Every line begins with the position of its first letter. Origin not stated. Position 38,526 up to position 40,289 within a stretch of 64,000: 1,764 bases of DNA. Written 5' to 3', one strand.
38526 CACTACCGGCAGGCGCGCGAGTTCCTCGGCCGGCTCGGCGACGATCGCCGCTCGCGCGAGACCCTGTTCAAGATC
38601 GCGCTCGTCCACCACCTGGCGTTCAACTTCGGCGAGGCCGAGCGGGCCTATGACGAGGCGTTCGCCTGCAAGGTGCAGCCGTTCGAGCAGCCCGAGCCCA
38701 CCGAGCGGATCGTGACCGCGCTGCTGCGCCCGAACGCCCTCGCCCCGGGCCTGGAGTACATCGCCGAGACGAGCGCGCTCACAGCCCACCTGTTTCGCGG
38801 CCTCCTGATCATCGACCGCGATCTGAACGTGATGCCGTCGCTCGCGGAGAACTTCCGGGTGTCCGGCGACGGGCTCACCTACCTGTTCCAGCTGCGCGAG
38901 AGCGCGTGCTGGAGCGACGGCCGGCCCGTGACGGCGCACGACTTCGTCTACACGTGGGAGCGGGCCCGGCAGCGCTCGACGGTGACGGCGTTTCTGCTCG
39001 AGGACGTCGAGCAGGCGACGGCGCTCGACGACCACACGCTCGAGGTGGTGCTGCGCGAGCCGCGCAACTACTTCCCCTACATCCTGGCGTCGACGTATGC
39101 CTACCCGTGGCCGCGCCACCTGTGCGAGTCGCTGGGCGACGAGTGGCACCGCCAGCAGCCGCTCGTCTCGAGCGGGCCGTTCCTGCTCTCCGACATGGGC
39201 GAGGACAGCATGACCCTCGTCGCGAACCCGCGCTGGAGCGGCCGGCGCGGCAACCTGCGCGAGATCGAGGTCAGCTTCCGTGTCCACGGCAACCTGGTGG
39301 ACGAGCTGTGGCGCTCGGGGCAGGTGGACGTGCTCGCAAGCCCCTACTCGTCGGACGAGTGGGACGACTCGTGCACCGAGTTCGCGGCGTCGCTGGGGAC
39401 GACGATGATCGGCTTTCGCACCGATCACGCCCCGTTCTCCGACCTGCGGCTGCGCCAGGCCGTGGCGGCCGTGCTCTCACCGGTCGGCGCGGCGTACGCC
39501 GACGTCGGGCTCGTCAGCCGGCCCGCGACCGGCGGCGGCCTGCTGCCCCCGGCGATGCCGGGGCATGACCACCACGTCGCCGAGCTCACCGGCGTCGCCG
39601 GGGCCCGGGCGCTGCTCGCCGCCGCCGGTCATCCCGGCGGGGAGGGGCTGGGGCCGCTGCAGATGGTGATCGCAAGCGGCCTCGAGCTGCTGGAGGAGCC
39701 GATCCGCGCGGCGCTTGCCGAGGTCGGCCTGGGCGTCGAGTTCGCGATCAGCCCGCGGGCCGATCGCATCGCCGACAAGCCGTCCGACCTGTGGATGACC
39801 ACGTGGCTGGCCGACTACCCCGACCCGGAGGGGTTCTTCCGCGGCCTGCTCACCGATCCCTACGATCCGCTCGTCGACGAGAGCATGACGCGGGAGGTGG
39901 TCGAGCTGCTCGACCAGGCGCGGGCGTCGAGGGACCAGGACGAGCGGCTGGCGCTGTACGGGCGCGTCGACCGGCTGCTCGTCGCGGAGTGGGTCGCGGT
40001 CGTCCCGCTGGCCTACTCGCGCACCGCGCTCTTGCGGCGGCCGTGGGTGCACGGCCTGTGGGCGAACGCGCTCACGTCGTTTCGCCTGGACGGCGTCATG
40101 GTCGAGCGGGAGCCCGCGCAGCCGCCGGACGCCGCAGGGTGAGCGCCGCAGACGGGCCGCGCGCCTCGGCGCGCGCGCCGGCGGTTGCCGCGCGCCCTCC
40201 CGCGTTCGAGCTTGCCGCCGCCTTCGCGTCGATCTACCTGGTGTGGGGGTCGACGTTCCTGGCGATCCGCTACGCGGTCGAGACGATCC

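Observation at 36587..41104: Cytoplasmic cyclase-STAND-TPR-SBP5 fusion protein translationally coupled to an EamA transporter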

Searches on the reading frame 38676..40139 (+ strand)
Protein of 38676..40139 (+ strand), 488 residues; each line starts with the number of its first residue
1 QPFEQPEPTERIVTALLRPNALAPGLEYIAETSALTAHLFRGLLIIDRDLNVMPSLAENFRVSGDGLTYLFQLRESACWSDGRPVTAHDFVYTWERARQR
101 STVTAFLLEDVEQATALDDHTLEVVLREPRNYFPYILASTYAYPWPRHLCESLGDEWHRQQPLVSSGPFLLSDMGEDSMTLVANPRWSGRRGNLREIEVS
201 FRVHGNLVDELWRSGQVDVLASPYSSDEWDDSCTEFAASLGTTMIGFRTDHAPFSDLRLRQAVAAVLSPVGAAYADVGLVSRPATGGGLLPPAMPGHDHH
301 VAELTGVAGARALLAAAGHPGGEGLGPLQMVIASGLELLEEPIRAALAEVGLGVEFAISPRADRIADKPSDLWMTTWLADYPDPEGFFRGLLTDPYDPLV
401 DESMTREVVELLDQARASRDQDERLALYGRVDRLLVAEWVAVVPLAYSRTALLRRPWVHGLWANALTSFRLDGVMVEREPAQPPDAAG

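Call 29: search_protein_representatives(protein=window:38676-40139:+)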
Query: 488 residues. Proteins with E-value up to 0.001 (for the whole library): 35704; up to 1e-10: 9069; up to 1e-30: 542. The best 150 are listed.
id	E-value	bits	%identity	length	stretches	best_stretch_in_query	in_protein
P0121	1.0e-187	641.2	33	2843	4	38-463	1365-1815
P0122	1.6e-136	472.3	64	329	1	153-479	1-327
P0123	8.1e-114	397.4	44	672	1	7-485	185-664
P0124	4.5e-106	371.9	46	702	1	10-474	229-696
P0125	1.2e-102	360.7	43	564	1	7-480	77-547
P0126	7.4e-97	341.5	45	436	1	38-476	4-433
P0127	1.3e-96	340.7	34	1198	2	36-476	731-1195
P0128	1.7e-96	340.3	55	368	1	20-323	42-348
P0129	4.9e-96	338.8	42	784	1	7-477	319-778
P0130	3.2e-95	336.1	42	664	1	5-479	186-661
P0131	4.5e-90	319.1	43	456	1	34-465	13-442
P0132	1.8e-86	307.2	51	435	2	46-221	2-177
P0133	5.6e-85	302.3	48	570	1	7-306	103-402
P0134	1.9e-84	300.6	40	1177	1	10-469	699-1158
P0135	2.4e-83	296.9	41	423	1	46-478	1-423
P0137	8.0e-79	282.0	41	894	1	5-476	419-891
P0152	3.4e-67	243.7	40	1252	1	33-481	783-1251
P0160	3.5e-60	220.6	36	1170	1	4-480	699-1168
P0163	3.8e-59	217.1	37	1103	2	2-464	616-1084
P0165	1.0e-58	215.7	36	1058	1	32-471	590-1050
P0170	1.7e-56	208.4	33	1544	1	9-477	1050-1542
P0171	1.9e-56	208.2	35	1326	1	18-467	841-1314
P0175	1.3e-55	205.4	34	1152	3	4-337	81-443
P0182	5.9e-54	200.0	36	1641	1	11-464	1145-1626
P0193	5.2e-53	196.9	30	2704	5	32-224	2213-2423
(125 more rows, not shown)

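Call 30: search_protein_families(library=pfam, proteins=[P0127, P0134, P0152, P0160, P0170, P0171, P0182], max_evalue=0.0001)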
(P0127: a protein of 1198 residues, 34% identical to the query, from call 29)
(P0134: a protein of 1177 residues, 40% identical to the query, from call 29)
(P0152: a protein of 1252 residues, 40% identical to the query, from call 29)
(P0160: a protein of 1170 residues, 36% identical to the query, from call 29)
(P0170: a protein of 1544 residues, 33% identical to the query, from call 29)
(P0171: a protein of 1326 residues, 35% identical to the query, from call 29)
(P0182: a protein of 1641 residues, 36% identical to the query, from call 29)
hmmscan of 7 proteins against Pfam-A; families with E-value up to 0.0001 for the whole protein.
P0127 (1198 aa): 2 families
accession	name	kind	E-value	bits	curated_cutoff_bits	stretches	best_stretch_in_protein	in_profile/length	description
PF00496.27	SBP_bac_5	-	4.3e-130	434.5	32.4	2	238-610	2-363/368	Bacterial extracellular solute-binding proteins, family 5 Middle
PF13424.12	TPR_12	-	2e-06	28.3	30.1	1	130-182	20-74/77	Tetratricopeptide repeat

P0134 (1177 aa): 3 families
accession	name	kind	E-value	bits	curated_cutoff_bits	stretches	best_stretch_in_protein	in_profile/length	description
PF00496.27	SBP_bac_5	-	5.9e-63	213.6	32.4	1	742-1083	1-359/368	Bacterial extracellular solute-binding proteins, family 5 Middle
PF13191.12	AAA_16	-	4.9e-26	92.6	32.6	1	200-389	2-167/167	AAA ATPase domain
PF00211.25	Guanylate_cyc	-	5.1e-11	42.9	21.9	1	9-178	7-175/183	Adenylate and Guanylate cyclase catalytic domain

P0152 (1252 aa): 8 families
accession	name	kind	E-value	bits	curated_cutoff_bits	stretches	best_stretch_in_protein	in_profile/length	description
PF00496.27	SBP_bac_5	-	8.4e-66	223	32.4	1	805-1168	4-367/368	Bacterial extracellular solute-binding proteins, family 5 Middle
PF13191.12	AAA_16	-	4.4e-29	102.6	32.6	1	256-443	2-166/167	AAA ATPase domain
PF00211.25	Guanylate_cyc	-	4.4e-17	62.7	21.9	1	59-228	9-174/183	Adenylate and Guanylate cyclase catalytic domain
PF24463.1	DUF7577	-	2e-07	30.9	28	1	1-24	3-26/27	Domain of unknown function (DUF7577)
PF13401.12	AAA_22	-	3e-06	28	27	1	278-437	5-114/130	AAA domain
PF13240.11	Zn_Ribbon_1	-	4e-06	26.9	25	1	3-24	2-23/23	zinc-ribbon domain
PF14938.12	SNAP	-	1.4e-05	25.2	25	1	659-796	56-192/282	Soluble NSF attachment protein, SNAP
PF12773.13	DZR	-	2.1e-05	25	27.3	1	3-25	1-23/45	Double zinc ribbon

P0160 (1170 aa): 4 families
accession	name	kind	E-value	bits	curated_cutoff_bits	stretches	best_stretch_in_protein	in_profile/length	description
PF00496.27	SBP_bac_5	-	1.9e-49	169.2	32.4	1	747-1083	2-361/368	Bacterial extracellular solute-binding proteins, family 5 Middle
PF13191.12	AAA_16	-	3.7e-25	89.8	32.6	1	202-390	1-166/167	AAA ATPase domain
PF00211.25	Guanylate_cyc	-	1e-10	42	21.9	1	9-182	8-175/183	Adenylate and Guanylate cyclase catalytic domain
PF13401.12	AAA_22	-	4.2e-06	27.5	27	1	226-397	6-125/130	AAA domain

P0170 (1544 aa): 10 families
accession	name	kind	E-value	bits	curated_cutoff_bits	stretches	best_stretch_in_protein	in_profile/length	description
PF00496.27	SBP_bac_5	-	4.4e-79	266.7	32.4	1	1092-1462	1-360/368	Bacterial extracellular solute-binding proteins, family 5 Middle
PF00069.31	Pkinase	-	3.2e-56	191.1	31.7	1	282-525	1-255/263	Protein kinase domain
PF07714.23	PK_Tyr_Ser-Thr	-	7e-35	121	23.1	1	284-524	3-251/258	Protein tyrosine and serine/threonine kinase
PF13191.12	AAA_16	-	1.6e-25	91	32.6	1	558-733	1-166/167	AAA ATPase domain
PF03704.23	BTAD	-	1.3e-17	65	22.1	1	103-254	2-145/146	Bacterial transcriptional activator domain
PF13401.12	AAA_22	-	8.6e-07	29.8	27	1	580-730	4-116/130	AAA domain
PF14531.12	Kinase-like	-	1.7e-05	24.6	25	1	390-521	160-289/289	Kinase-like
PF12330.14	Haspin_kinase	-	3.5e-05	23.4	25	1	345-440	175-267/364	Haspin like kinase domain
PF14938.12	SNAP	-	7e-05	22.9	25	0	947-1030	58-141/282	Soluble NSF attachment protein, SNAP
PF13424.12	TPR_12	-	9.6e-05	22.9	30.1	0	976-1029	15-70/77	Tetratricopeptide repeat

P0171 (1326 aa): 5 families
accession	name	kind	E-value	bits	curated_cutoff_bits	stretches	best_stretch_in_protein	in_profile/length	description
PF00496.27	SBP_bac_5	-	2.6e-76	257.6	32.4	1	874-1249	1-367/368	Bacterial extracellular solute-binding proteins, family 5 Middle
PF13191.12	AAA_16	-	1.6e-25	91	32.6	1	282-497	2-166/167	AAA ATPase domain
PF03704.23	BTAD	-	3.7e-22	79.7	22.1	1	119-248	23-146/146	Bacterial transcriptional activator domain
PF10923.14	BrxC_BrxD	-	1.2e-05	24.9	22.2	1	281-331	26-76/414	BREX system ATP-binding protein BrxC/D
PF13401.12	AAA_22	-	2.4e-05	25.1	27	0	305-491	6-114/130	AAA domain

P0182 (1641 aa): 7 families
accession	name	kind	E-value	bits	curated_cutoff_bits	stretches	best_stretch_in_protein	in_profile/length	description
PF00496.27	SBP_bac_5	-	1.6e-74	251.7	32.4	1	1187-1556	3-358/368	Bacterial extracellular solute-binding proteins, family 5 Middle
PF00069.31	Pkinase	-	9.2e-54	183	31.7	1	277-528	3-256/263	Protein kinase domain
PF07714.23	PK_Tyr_Ser-Thr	-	1.8e-41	142.6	23.1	1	286-532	12-257/258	Protein tyrosine and serine/threonine kinase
PF13191.12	AAA_16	-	2.4e-22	80.7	32.6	1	581-792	1-159/167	AAA ATPase domain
PF03704.23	BTAD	-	3e-13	50.8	22.1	1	125-242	27-145/146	Bacterial transcriptional activator domain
PF13401.12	AAA_22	-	2.3e-06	28.4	27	0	604-789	5-108/130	AAA domain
PF01637.24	ATPase_2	-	6.7e-05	23.2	33.2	0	582-633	1-49/225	ATPase domain predominantly from Archaea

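Call 32: search_protein_families(library=pfam, proteins=[P0121, P0193, P0163, P0165, P0137, P0123], max_evalue=0.0001)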
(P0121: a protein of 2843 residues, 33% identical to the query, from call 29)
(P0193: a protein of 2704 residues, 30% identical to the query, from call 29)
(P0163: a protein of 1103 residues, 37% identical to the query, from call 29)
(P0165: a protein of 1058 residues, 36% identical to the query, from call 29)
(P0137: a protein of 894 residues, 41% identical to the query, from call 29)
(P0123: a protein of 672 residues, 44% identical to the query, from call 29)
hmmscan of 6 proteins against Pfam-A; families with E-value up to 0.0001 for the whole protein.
P0121 (2843 aa): 4 families
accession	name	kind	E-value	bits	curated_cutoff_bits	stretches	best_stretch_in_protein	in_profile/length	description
PF00496.27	SBP_bac_5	-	3.4e-267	885.7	32.4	4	869-1237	2-359/368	Bacterial extracellular solute-binding proteins, family 5 Middle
PF13191.12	AAA_16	-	1e-20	75.3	32.6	1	286-485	2-155/167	AAA ATPase domain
PF03704.23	BTAD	-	1.2e-19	71.6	22.1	1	131-254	28-145/146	Bacterial transcriptional activator domain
PF22845.2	DUF3097_N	-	2.2e-05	24.5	28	0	2406-2429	36-59/61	DUF3097, N-terminal domain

P0193 (2704 aa): 1 family
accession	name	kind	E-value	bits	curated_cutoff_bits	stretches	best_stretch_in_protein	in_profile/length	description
PF00496.27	SBP_bac_5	-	8.8e-250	828.4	32.4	4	674-1049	2-365/368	Bacterial extracellular solute-binding proteins, family 5 Middle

P0163 (1103 aa): 3 families
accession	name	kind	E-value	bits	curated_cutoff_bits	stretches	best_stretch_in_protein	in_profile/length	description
PF00496.27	SBP_bac_5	-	8e-40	137.5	32.4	1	666-1016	2-362/368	Bacterial extracellular solute-binding proteins, family 5 Middle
PF13191.12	AAA_16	-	2.2e-27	97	32.6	1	122-305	2-160/167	AAA ATPase domain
PF13401.12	AAA_22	-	8.9e-05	23.3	27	0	145-313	6-120/130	AAA domain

P0165 (1058 aa): 5 families
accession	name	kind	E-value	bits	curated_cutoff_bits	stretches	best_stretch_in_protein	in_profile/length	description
PF00496.27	SBP_bac_5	-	3.6e-85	286.7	32.4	1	609-976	1-361/368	Bacterial extracellular solute-binding proteins, family 5 Middle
PF13191.12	AAA_16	-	5.5e-29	102.2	32.6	1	78-249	2-166/167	AAA ATPase domain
PF03704.23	BTAD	-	5.3e-09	37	22.1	1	1-43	103-145/146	Bacterial transcriptional activator domain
PF13401.12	AAA_22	-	5.7e-06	27.1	27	1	100-247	5-118/130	AAA domain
PF17874.7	TPR_MalT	-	6.7e-05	22.8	45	0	491-560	9-77/336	MalT-like TPR region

P0137 (894 aa): 2 families
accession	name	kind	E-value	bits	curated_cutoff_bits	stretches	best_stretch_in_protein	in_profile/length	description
PF00496.27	SBP_bac_5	-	2e-61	208.6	32.4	1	466-811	2-359/368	Bacterial extracellular solute-binding proteins, family 5 Middle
PF13191.12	AAA_16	-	1.1e-06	29.7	32.6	1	2-125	65-166/167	AAA ATPase domain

P0123 (672 aa): 1 family
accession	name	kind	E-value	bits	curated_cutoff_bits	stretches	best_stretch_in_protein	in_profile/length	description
PF00496.27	SBP_bac_5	-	2.7e-60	204.9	32.4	1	229-579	1-366/368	Bacterial extracellular solute-binding proteins, family 5 Middle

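Call 44: search_solved_structures(query=window:38676-40139:+, max_evalue=1e-18, show_alignments=3)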
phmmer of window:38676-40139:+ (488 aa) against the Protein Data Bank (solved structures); distinct sequences matched with E-value up to 1e-18: 11.
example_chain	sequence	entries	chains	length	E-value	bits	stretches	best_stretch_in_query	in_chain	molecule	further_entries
1b05_A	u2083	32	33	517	6.3e-31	110.8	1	29-265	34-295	PERIPLASMIC OLIGOPEPTIDE-BINDING PROTEIN | PROTEIN (OLIGO-PEPTIDE BINDING PROTEIN) | PERIPLASMIC OLIGO-PEPTIDE BINDING PROTEIN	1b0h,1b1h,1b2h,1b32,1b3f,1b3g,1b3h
9rd1_A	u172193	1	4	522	1.3e-28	103.2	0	115-461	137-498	Periplasmic oligopeptide-binding protein OppA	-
3tcf_A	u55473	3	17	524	1.3e-28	103.1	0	115-461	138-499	Periplasmic oligopeptide-binding protein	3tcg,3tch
2z23_A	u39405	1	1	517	2.5e-27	98.9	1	19-461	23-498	Periplasmic oligopeptide-binding protein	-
3o9p_A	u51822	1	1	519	8.8e-24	87.2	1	35-462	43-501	Periplasmic murein peptide-binding protein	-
8ay0_A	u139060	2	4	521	1e-23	87.1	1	38-266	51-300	Dipeptide-binding protein DppE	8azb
4toz_A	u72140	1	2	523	1.8e-23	86.2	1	35-462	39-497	Periplasmic murein peptide-binding protein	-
8upi_A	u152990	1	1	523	4.4e-23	84.9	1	22-392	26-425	Peptide ABC transporter substrate-binding protein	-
5kzt_A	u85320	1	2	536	1.7e-21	79.7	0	41-292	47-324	Peptide/nickel transport system substrate-binding protein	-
6npo_A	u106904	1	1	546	2.2e-21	79.3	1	35-462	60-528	Oligopeptide ABC transporter, oligopeptide-binding protein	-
3zs6_A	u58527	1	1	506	7.4e-21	77.6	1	35-449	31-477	PERIPLASMIC OLIGOPEPTIDE-BINDING PROTEIN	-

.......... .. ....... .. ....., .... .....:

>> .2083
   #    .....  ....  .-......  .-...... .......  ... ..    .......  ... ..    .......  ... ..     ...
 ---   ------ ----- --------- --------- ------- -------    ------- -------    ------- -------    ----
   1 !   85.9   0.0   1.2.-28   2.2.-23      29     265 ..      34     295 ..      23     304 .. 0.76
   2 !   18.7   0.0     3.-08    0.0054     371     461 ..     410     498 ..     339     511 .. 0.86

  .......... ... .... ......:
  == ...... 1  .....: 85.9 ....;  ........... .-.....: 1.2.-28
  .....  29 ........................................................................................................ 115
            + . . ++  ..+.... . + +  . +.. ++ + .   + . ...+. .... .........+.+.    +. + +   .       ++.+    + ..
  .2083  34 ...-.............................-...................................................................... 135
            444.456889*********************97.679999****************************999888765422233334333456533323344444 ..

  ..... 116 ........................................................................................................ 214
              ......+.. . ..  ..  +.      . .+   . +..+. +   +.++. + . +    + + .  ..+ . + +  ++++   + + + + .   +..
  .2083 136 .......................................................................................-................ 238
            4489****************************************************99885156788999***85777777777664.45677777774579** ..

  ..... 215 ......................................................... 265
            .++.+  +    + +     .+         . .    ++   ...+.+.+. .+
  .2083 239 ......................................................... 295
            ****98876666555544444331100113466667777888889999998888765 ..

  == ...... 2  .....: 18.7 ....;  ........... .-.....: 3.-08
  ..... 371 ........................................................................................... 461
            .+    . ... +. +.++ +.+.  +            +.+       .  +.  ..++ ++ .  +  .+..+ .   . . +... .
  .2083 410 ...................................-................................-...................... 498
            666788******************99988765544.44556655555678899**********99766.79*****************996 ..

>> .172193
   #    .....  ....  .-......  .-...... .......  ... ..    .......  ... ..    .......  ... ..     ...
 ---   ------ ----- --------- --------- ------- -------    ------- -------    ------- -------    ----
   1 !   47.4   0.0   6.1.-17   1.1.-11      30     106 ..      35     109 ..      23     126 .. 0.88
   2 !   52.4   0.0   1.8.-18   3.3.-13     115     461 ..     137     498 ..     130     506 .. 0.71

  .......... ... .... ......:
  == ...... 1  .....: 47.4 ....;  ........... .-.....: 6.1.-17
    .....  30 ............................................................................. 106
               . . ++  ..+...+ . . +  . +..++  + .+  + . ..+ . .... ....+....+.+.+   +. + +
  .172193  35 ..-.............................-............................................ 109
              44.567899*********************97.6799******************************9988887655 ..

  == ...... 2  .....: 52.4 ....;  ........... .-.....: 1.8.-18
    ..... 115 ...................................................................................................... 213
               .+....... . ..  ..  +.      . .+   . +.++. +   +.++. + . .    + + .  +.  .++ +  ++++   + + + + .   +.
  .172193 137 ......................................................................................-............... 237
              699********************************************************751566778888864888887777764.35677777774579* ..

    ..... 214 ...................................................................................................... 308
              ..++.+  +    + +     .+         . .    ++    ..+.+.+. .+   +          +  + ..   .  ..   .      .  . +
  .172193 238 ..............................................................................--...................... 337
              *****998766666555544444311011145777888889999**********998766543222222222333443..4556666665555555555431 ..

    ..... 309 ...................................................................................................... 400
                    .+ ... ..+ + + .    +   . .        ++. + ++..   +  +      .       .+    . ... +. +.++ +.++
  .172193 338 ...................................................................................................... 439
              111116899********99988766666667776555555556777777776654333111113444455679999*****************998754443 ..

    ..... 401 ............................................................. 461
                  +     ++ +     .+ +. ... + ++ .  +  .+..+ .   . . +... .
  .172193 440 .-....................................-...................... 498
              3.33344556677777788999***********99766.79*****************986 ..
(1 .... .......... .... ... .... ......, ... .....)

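Call 48: predict_structure(alignment_id=A2)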
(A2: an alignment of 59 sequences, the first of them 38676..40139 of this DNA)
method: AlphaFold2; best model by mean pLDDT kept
length: 488 residues; sequences in the alignment: 59
mean_pLDDT: 91.6   pTM: 0.87
mean pLDDT of the five models: 91.6, 91.0, 91.0, 89.7, 89.0
residues with pLDDT >= 90: 379; 70-90: 86; 50-70: 19; < 50: 4
segments of 3 or more residues with pLDDT < 50: none
pLDDT, mean of each block of 10 residues (from residue 1): 80 94 90 94 94 94 95 97 98 93 83 97 94 92 96 93 95 96 94 96 72 90 77 89 95 96 96 90 94 94 92 98 96 92 97 96 83 93 92 82 94 93 96 97 96 93 91 89 53
secondary structure, 60 per line:
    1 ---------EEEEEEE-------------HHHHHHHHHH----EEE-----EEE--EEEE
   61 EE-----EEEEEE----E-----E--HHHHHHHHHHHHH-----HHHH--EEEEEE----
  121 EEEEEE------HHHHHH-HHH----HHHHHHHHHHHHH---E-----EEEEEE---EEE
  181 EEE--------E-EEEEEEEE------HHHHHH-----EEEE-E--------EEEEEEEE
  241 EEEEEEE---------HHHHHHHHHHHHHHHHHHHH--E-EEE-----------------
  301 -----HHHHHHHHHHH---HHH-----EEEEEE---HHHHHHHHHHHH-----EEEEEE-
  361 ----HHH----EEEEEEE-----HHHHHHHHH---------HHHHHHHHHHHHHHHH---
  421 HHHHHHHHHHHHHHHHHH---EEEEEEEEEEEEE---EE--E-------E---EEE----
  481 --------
elements in order: E10-16 H30-39 E44-46 E52-54 E57-62 E68-73 H87-99 H105-108 E111-116 E121-126 H133-138 H147-159 E169-174 E178-183 E194-201 H208-213 E219-222 E233-247 H257-276 E281-283 H306-316 E328-333 H337-348 E354-359 E372-378 H384-392 H402-417 H421-438 E442-454 E474-476
